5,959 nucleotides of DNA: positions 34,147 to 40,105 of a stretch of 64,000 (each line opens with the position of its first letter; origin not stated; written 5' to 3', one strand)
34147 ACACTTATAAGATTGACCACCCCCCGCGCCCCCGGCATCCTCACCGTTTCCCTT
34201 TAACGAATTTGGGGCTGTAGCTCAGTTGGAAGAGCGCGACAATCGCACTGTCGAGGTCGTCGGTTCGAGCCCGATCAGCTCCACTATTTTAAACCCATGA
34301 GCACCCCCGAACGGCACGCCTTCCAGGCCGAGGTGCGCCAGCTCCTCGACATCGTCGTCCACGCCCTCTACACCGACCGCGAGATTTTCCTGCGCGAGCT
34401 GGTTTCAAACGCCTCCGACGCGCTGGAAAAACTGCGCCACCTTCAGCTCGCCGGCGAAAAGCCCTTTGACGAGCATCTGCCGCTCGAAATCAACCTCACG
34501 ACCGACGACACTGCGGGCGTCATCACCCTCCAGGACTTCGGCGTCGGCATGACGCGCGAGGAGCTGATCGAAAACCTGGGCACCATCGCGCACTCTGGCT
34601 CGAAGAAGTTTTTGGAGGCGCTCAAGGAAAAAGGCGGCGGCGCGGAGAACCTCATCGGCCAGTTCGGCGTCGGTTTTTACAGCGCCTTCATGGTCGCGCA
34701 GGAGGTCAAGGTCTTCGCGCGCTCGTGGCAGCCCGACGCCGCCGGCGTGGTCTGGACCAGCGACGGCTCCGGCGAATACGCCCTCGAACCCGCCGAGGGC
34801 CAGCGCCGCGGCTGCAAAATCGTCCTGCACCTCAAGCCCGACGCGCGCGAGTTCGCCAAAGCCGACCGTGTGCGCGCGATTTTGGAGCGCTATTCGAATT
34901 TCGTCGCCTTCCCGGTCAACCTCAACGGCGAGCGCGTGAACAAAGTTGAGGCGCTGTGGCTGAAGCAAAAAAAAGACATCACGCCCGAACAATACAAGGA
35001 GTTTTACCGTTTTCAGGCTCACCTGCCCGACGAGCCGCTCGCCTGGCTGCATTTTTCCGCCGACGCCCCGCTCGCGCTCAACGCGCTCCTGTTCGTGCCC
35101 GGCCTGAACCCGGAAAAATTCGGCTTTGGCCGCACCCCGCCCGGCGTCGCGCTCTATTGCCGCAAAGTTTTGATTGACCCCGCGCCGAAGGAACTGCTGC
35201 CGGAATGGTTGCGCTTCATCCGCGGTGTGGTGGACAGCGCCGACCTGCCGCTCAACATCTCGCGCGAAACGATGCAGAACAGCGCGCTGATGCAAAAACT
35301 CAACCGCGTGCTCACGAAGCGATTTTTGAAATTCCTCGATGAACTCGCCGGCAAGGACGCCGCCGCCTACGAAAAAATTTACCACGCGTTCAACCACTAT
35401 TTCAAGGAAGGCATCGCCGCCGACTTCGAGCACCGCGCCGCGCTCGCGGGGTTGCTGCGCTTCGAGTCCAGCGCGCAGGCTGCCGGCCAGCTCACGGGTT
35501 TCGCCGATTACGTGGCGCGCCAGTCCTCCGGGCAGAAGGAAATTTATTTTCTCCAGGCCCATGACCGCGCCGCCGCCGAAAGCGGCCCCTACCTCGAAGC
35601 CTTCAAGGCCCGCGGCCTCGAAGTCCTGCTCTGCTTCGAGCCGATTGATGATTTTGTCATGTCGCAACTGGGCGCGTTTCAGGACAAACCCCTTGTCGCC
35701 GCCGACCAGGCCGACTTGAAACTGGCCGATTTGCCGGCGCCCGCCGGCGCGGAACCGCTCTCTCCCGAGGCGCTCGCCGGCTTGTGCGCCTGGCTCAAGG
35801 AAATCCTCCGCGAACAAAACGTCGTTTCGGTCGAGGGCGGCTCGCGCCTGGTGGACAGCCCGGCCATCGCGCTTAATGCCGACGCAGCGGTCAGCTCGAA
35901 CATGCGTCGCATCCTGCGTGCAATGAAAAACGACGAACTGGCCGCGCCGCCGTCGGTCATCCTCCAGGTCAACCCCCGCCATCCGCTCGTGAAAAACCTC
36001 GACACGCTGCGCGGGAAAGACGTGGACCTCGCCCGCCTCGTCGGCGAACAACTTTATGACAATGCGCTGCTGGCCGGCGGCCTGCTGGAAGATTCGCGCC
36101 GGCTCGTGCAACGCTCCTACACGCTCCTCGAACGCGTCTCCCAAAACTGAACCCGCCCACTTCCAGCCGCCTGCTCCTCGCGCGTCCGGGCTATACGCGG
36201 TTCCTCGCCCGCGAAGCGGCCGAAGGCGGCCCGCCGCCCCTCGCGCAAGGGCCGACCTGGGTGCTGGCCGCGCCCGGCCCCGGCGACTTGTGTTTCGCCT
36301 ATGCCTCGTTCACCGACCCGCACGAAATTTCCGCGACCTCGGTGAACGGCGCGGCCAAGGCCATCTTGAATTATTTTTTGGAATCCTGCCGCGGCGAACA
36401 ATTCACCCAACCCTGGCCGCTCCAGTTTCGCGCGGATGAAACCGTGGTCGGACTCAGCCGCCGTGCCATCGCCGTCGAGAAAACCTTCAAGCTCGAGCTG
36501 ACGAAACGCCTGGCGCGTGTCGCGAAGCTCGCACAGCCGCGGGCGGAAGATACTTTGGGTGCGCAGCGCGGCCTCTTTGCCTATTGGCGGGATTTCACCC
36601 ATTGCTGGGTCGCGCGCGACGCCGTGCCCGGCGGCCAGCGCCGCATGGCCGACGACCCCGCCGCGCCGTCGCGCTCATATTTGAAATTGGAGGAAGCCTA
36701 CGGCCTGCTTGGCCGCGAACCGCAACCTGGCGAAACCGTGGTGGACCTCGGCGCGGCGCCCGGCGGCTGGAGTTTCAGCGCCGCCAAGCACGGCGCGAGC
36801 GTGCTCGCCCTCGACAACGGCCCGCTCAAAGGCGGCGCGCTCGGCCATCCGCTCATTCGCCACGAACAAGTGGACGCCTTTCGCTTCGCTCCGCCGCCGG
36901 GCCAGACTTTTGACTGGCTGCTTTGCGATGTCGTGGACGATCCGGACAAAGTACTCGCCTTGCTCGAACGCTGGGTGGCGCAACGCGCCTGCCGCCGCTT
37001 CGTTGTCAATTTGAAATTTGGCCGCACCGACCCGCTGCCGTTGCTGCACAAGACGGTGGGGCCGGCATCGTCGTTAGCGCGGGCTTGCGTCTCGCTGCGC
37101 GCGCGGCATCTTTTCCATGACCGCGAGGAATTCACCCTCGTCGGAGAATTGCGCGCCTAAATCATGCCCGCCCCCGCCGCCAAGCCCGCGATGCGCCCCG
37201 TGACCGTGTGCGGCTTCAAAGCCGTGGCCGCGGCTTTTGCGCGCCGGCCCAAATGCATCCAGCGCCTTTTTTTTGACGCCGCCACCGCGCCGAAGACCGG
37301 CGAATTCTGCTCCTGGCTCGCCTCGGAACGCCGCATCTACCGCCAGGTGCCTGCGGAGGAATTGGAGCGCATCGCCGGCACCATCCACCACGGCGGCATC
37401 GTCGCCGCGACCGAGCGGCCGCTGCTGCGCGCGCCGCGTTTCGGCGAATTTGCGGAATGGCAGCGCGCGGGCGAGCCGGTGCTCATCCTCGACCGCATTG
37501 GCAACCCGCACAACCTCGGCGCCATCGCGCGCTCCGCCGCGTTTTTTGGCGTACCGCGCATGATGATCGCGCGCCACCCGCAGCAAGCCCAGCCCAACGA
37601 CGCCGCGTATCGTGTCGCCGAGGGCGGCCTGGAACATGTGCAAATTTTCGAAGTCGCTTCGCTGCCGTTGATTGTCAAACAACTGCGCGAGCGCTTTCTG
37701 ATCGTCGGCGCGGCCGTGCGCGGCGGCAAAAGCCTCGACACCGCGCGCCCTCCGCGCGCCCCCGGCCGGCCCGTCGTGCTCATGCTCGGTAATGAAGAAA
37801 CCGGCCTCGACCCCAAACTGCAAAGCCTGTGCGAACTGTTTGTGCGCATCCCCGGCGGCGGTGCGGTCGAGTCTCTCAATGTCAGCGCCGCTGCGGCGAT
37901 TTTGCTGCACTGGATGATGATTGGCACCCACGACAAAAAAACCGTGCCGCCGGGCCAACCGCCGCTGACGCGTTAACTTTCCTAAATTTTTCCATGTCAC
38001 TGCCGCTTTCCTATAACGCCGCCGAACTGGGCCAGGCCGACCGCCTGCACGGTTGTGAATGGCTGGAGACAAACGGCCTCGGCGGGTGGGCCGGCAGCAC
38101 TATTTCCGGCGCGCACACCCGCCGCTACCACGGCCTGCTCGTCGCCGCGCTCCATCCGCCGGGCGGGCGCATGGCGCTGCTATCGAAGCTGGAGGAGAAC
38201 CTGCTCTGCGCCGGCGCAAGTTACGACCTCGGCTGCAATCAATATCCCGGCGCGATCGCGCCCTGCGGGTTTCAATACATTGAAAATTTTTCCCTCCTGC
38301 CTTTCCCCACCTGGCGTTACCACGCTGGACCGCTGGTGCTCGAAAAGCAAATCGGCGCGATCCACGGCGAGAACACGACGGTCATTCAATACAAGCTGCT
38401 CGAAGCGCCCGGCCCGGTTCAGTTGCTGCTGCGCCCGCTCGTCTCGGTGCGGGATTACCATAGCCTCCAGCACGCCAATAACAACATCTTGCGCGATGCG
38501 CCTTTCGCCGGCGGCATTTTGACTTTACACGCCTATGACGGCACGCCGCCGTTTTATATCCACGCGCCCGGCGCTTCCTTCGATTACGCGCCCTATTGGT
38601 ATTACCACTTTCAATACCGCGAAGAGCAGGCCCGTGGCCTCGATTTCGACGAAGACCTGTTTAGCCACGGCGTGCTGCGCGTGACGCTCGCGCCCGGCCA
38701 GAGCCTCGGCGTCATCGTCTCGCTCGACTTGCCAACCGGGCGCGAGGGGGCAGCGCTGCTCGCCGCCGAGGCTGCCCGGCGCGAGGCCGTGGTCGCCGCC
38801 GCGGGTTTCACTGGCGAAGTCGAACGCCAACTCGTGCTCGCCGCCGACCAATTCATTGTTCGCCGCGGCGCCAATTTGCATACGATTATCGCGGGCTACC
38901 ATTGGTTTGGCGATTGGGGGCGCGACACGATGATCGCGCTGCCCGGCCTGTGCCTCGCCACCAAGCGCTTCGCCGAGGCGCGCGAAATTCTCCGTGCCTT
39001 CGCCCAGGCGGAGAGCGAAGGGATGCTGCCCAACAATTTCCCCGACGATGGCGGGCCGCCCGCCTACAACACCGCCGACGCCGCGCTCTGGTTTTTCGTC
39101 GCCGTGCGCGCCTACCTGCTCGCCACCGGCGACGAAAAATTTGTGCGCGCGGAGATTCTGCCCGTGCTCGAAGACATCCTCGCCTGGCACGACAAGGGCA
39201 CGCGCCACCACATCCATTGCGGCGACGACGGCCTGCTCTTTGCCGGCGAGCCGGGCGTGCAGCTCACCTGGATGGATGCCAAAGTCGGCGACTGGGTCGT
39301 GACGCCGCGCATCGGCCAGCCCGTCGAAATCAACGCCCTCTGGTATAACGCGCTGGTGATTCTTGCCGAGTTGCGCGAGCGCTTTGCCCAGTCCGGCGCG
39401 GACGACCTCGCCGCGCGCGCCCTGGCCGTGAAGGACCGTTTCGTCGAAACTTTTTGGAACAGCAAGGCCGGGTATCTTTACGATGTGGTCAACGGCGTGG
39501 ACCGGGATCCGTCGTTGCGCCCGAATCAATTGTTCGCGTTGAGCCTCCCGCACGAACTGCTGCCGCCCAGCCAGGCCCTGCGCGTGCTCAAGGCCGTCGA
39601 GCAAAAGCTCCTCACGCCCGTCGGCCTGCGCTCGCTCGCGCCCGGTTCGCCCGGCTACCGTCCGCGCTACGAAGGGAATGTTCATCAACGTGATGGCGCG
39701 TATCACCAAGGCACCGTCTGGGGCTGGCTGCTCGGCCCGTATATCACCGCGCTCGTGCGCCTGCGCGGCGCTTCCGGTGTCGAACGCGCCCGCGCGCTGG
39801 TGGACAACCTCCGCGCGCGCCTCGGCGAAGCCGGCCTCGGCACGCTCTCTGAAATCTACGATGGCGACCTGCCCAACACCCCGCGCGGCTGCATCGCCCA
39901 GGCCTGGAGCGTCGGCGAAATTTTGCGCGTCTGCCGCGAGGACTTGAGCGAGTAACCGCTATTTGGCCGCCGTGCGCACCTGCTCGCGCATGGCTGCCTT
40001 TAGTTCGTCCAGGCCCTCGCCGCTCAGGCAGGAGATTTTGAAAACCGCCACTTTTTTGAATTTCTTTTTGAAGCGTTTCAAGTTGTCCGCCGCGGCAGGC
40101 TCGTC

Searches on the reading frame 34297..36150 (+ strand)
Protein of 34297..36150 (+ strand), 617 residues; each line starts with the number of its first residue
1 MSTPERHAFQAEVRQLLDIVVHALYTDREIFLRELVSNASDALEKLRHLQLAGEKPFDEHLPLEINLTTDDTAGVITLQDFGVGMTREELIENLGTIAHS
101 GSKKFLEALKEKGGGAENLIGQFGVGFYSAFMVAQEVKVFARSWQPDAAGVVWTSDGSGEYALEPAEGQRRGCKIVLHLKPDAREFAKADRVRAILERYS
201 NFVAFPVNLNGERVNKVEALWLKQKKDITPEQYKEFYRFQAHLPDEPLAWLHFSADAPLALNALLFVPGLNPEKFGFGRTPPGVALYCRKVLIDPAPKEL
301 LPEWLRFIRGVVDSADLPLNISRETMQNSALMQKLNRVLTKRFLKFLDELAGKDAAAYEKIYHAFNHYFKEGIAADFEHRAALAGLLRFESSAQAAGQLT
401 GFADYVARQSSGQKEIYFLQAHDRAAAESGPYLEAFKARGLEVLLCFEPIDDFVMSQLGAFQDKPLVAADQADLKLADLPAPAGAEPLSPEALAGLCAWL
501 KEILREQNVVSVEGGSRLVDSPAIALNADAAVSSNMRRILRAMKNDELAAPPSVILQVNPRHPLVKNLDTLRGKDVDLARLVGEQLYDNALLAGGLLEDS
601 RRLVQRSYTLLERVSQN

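Call 41: search_protein_families(library=pfam, proteins=[window:34297-36150:+], max_evalue=0.00001)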
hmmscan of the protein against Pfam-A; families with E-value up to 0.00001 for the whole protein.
window:34297-36150:+ (617 aa): 2 families
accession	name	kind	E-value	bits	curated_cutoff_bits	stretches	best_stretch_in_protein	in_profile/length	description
PF00183.23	HSP90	-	1.8e-100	337.8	24.4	1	212-612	80-487/518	Hsp90 protein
PF13589.12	HATPase_c_3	-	1.2e-07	32.2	25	1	32-142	7-93/137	Histidine kinase-, DNA gyrase B-, and HSP90-like ATPase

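Call 42: find_encoding_contigs(protein=window:34297-36150:+, flank=2000, max_places=4)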
Protein window:34297-36150:+ (617 aa): no gene with exactly this product is on record in the collection.

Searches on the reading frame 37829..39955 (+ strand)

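Call 41: search_protein_families(library=pfam, proteins=[window:37829-39955:+], max_evalue=0.00001)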
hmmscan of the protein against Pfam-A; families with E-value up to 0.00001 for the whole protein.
window:37829-39955:+ (708 aa): 3 families
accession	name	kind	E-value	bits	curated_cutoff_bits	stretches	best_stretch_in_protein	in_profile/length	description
PF06202.20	GDE_C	-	2.3e-123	412.2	21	1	338-700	2-367/367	Amylo-alpha-1,6-glucosidase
PF12439.13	GDE_N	-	2.8e-76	256.3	27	1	77-292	2-217/219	Glycogen debranching enzyme N terminal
PF22422.2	MGH1-like_GH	-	3.6e-11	43.7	27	1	498-678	172-341/356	Mannosylglycerate hydrolase MGH1-like glycoside hydrolase domain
